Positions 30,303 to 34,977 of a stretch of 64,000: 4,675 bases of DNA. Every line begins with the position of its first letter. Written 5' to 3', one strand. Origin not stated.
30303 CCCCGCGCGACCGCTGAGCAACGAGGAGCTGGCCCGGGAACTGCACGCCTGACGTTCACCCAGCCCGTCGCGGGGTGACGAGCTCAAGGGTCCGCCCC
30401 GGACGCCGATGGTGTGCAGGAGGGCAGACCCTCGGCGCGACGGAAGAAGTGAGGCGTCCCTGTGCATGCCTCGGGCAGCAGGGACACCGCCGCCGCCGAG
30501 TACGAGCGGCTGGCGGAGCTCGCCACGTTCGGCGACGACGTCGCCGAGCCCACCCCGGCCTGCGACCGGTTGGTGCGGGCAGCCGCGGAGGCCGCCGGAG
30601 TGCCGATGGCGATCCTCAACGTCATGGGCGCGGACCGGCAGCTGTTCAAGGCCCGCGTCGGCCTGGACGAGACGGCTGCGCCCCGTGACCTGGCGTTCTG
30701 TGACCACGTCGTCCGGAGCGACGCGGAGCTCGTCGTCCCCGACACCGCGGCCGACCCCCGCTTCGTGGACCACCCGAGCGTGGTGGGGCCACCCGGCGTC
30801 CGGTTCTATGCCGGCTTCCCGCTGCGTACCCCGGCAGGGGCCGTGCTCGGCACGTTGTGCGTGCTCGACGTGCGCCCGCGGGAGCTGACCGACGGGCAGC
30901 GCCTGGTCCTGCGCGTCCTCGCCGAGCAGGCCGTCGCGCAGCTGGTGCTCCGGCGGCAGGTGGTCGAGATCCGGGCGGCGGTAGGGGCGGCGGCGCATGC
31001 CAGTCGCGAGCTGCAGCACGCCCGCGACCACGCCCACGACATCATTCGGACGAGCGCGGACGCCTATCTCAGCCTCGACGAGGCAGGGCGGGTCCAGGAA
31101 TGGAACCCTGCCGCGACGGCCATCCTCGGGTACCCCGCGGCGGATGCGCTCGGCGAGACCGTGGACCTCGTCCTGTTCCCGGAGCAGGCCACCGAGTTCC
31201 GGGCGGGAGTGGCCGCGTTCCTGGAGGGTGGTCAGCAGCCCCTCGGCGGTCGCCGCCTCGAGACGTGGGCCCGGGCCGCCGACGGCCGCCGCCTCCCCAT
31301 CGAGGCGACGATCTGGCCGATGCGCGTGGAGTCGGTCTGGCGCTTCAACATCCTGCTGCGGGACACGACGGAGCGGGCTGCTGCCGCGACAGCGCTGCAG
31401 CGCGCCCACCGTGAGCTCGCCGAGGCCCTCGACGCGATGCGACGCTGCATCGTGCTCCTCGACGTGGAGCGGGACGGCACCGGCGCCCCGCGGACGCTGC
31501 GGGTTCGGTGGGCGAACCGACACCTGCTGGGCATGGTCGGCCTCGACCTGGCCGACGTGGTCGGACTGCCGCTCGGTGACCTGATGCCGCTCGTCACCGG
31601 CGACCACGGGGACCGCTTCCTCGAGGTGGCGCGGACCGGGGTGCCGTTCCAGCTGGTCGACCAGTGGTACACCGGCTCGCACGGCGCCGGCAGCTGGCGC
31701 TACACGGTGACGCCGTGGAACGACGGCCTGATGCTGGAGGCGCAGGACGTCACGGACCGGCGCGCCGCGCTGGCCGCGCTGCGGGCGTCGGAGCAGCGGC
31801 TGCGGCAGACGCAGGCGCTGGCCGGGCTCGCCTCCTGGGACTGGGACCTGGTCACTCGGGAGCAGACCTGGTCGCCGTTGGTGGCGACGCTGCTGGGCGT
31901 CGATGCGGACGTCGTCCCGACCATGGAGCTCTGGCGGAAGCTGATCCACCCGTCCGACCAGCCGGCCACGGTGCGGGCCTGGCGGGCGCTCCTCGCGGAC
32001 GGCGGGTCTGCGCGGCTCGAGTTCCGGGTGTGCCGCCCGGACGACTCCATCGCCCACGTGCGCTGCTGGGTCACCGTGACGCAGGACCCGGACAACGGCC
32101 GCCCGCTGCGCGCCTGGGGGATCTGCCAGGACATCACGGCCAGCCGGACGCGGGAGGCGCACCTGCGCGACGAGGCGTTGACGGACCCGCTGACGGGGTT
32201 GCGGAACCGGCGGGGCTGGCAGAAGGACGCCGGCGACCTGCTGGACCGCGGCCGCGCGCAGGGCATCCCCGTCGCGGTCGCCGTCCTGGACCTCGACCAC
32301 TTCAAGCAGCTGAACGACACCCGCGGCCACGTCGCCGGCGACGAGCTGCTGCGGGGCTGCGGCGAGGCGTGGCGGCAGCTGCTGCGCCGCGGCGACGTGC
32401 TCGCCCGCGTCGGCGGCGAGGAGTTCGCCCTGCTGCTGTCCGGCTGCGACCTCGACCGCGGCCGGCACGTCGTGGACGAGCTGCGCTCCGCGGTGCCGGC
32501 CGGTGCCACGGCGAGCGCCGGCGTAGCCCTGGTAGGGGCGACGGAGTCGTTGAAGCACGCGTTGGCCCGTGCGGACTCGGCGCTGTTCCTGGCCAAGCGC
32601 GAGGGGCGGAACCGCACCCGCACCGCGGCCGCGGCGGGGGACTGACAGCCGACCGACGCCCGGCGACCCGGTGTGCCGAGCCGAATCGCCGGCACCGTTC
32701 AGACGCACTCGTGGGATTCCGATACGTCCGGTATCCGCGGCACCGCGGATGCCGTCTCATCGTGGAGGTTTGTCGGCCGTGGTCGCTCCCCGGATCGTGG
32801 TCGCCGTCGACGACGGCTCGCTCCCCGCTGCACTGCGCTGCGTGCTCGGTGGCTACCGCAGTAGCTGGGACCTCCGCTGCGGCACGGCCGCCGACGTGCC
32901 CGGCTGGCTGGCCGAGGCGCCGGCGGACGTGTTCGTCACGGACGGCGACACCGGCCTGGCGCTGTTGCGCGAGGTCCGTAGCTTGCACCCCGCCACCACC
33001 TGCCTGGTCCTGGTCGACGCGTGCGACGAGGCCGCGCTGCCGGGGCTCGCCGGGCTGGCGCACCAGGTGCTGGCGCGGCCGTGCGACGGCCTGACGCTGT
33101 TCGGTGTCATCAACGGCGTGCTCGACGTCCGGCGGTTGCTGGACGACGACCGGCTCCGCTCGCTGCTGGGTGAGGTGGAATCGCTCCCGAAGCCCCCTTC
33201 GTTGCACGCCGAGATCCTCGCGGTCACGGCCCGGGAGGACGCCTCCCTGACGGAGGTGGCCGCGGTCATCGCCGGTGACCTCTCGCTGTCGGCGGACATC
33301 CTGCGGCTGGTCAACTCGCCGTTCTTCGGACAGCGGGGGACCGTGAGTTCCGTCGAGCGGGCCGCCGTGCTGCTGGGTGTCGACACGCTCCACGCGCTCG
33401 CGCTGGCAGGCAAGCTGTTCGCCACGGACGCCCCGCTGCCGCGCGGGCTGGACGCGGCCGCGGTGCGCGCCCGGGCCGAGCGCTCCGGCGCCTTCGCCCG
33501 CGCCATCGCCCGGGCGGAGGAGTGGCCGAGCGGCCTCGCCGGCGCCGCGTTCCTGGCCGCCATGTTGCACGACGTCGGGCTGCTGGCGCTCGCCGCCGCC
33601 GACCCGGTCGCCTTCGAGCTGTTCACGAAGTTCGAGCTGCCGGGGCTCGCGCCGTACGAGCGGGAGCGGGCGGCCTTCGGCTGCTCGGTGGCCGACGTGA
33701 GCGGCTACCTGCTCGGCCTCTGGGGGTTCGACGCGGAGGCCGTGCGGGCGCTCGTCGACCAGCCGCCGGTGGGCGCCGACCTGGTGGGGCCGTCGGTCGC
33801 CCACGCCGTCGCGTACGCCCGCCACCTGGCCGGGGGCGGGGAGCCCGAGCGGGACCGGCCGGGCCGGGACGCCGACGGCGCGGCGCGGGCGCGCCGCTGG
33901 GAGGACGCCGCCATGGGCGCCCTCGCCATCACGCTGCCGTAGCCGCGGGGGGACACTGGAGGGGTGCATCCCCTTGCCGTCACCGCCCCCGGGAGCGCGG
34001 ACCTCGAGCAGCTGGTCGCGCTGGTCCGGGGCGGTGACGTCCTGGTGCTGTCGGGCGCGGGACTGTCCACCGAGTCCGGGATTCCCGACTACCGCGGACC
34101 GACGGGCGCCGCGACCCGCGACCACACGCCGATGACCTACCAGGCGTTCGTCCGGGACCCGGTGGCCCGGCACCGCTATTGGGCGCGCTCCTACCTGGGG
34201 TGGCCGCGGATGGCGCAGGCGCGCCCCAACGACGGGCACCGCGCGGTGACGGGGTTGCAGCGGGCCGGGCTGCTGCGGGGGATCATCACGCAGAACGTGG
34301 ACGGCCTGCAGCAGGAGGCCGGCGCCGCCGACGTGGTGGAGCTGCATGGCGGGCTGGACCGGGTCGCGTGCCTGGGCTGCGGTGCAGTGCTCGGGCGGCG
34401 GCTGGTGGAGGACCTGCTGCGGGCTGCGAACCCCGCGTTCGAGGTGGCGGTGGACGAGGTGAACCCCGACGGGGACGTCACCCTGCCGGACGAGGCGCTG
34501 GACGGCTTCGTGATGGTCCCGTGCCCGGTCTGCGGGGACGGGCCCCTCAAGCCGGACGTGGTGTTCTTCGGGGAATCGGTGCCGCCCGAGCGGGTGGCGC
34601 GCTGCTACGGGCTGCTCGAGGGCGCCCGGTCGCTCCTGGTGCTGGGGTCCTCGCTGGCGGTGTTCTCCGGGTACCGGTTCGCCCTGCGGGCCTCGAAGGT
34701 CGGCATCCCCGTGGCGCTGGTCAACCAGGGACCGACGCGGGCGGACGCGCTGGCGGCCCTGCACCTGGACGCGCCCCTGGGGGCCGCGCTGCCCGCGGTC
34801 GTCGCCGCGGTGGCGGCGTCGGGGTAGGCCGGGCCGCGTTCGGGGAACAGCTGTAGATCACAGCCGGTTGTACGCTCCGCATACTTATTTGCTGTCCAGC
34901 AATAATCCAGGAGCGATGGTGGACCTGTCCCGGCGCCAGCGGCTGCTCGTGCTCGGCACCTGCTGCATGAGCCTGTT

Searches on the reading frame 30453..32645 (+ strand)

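Call 54: search_protein_families(library=pfam, proteins=[window:30453-32645:+], max_evalue=0.00001)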
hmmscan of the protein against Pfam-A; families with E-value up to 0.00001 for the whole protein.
window:30453-32645:+ (730 aa): 8 families
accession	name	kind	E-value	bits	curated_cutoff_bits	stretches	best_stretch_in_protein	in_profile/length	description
PF00990.26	GGDEF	-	1.1e-32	113.5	23.8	1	575-721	1-161/161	Diguanylate cyclase, GGDEF domain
PF00989.32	PAS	-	4.7e-18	65.7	22.6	1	196-291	5-97/113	PAS fold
PF08448.16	PAS_4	-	8.1e-17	61.9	23.1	2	201-309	4-109/110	PAS fold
PF01590.32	GAF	-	1.1e-16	62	22.4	1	35-163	4-132/133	GAF domain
PF08447.18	PAS_3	-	1.9e-16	60.5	25.6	1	472-557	3-88/89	PAS fold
PF13426.13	PAS_9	-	5.3e-15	56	27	1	203-307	2-103/103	PAS domain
PF13188.13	PAS_8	-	1.3e-09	38.1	21.8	0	196-244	5-49/65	PAS domain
PF13185.12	GAF_2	-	7.8e-08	33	28.6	1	37-160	8-131/136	GAF domain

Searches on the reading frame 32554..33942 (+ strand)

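Call 54: search_protein_families(library=pfam, proteins=[window:32554-33942:+], max_evalue=0.00001)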
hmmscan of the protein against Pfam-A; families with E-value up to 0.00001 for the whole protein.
window:32554-33942:+ (462 aa): 1 family
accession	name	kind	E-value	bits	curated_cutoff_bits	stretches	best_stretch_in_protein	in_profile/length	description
PF08668.18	HDOD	-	7.8e-35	120.6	22.9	1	211-400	1-190/196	HDOD domain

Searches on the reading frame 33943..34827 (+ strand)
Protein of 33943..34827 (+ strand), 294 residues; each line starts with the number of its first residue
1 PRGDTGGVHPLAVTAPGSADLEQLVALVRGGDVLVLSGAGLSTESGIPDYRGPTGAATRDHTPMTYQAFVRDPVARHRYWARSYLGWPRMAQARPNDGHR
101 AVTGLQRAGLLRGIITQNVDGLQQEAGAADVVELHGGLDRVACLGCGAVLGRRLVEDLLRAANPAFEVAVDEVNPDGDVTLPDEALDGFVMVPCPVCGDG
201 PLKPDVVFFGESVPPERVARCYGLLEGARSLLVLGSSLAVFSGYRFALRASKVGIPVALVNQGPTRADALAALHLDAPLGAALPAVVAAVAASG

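Call 42: search_protein_families(library=pfam, proteins=[window:33943-34827:+], max_evalue=0.00001)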
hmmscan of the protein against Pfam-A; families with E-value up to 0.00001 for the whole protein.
window:33943-34827:+ (294 aa): 1 family
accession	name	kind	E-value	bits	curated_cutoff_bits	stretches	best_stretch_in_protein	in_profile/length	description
PF02146.23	SIR2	-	2.8e-36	125.6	24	1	38-241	1-179/180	Sir2 family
